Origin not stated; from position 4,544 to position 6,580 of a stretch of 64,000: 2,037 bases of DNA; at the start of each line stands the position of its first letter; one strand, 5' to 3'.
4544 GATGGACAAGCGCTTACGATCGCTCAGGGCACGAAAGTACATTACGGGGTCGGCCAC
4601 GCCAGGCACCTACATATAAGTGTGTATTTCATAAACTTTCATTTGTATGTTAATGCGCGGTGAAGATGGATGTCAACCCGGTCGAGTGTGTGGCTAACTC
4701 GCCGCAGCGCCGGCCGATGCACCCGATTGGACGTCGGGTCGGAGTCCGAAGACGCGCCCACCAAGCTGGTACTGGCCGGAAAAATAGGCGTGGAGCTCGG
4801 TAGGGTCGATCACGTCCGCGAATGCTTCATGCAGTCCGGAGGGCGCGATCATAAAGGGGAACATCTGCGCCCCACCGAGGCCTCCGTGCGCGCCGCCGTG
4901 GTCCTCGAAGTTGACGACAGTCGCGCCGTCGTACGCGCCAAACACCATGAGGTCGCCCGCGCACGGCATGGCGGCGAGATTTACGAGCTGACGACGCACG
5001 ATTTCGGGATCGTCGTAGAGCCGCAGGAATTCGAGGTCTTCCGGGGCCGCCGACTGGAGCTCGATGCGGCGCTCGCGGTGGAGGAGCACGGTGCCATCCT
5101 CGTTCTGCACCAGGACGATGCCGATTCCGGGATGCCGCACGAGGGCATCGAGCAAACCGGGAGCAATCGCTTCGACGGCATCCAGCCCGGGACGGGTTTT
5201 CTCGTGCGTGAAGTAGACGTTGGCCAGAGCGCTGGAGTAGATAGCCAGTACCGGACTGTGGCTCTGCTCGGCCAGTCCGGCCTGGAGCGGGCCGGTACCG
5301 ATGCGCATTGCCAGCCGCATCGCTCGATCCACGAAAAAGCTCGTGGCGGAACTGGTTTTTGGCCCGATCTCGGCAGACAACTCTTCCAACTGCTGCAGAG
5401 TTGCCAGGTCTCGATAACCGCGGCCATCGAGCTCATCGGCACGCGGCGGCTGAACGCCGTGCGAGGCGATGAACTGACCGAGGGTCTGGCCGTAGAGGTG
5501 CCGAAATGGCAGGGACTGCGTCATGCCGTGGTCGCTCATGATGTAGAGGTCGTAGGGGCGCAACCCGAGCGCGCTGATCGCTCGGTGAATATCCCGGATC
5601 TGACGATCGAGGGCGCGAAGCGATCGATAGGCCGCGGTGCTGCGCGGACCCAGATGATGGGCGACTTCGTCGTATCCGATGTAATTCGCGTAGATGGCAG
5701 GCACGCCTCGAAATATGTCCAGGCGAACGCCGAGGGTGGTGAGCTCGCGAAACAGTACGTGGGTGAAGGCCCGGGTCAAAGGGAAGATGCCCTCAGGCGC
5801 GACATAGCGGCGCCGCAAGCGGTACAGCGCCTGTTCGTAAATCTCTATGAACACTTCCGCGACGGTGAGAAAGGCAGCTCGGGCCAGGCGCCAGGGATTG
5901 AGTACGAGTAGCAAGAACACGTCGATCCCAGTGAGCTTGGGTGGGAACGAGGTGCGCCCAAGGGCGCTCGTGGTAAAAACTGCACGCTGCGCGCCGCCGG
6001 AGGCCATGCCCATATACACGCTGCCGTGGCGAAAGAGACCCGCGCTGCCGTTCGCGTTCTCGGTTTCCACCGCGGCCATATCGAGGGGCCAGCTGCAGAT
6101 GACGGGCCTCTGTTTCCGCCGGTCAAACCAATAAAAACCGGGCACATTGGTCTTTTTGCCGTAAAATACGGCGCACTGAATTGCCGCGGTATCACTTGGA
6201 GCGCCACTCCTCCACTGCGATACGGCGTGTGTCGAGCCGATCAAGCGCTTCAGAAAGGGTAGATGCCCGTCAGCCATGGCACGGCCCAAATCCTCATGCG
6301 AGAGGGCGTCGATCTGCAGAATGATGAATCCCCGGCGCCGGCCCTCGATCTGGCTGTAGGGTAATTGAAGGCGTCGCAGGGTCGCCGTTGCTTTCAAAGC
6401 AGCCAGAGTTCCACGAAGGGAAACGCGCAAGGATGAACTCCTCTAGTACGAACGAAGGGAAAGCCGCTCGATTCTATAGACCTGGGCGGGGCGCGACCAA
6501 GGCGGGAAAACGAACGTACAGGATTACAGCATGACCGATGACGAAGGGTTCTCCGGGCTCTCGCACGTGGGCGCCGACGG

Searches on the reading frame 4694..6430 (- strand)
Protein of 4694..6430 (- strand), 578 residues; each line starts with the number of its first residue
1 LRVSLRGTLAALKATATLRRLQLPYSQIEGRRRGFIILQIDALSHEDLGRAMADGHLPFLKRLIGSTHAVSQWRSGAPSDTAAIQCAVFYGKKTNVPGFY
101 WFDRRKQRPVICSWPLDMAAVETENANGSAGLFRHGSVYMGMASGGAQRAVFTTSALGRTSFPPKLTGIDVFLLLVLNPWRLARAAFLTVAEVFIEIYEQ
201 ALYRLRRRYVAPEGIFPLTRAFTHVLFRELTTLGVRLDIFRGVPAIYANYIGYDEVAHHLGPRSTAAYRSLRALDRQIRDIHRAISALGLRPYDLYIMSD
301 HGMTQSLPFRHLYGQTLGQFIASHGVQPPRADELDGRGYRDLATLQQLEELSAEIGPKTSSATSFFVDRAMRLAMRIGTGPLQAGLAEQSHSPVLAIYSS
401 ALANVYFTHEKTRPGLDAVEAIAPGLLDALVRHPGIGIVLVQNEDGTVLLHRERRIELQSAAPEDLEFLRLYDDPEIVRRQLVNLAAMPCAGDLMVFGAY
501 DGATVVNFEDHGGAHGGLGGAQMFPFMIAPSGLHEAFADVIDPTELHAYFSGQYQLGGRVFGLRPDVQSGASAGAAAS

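Call 9: search_protein_families(library=pfam, proteins=[window:4694-6430:-], max_evalue=0.001)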
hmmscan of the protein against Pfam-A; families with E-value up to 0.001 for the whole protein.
window:4694-6430:- (578 aa): 1 family
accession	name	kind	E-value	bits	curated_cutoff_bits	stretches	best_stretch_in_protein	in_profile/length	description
PF01663.27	Phosphodiest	-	1.2e-11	45.3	23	1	36-306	2-224/342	Type I phosphodiesterase / nucleotide pyrophosphatase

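Call 77: search_protein_families(library=ncbifam, proteins=[window:4694-6430:-], max_evalue=0.00001)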
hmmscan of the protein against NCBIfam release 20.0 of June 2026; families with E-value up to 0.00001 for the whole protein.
window:4694-6430:- (578 aa): 0 families
